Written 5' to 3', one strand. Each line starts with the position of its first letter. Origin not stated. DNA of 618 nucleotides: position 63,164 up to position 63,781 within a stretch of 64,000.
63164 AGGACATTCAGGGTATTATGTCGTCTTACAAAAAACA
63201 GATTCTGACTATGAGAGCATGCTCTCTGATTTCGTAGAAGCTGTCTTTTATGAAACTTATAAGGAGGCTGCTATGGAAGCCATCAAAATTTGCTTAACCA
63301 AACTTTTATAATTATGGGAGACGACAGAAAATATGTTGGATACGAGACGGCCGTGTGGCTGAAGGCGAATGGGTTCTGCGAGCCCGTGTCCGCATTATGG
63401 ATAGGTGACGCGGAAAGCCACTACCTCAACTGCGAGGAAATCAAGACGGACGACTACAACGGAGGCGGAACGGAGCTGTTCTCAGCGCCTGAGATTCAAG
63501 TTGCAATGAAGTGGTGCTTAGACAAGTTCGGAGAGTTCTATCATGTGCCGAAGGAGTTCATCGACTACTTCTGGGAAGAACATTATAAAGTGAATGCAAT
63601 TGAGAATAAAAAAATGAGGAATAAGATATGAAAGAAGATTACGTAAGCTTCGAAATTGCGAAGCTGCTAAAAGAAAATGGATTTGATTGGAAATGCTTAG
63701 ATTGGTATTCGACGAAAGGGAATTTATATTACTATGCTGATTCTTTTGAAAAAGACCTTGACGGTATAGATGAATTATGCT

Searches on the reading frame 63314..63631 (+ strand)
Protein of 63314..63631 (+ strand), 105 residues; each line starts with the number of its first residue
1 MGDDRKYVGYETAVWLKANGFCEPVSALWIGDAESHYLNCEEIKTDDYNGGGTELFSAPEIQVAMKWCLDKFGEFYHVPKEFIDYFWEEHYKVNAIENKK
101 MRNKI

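Call 84: search_protein_families(library=pfam, proteins=[window:63314-63631:+], max_evalue=0.05)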
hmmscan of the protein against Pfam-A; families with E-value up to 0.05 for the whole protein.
window:63314-63631:+ (105 aa): 0 families

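Call 107: find_encoding_contigs(protein=window:63314-63631:+, flank=10000, max_places=3)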
Protein window:63314-63631:+ (105 aa): 1 contig read that carries it; 1 place shown.
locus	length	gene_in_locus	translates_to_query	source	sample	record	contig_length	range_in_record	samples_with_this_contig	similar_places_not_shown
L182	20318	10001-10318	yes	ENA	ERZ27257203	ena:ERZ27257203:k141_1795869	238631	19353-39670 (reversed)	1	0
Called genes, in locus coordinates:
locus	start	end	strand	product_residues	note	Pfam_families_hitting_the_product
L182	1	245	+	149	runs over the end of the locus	-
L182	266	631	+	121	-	-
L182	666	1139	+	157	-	-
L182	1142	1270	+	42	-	-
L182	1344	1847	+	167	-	-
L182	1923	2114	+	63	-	-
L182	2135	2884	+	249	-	-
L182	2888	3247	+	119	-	-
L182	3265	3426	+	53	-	-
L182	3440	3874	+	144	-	-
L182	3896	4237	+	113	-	-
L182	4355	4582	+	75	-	-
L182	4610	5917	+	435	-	PF01139:RtcB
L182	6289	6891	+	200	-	-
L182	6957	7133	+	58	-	-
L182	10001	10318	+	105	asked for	-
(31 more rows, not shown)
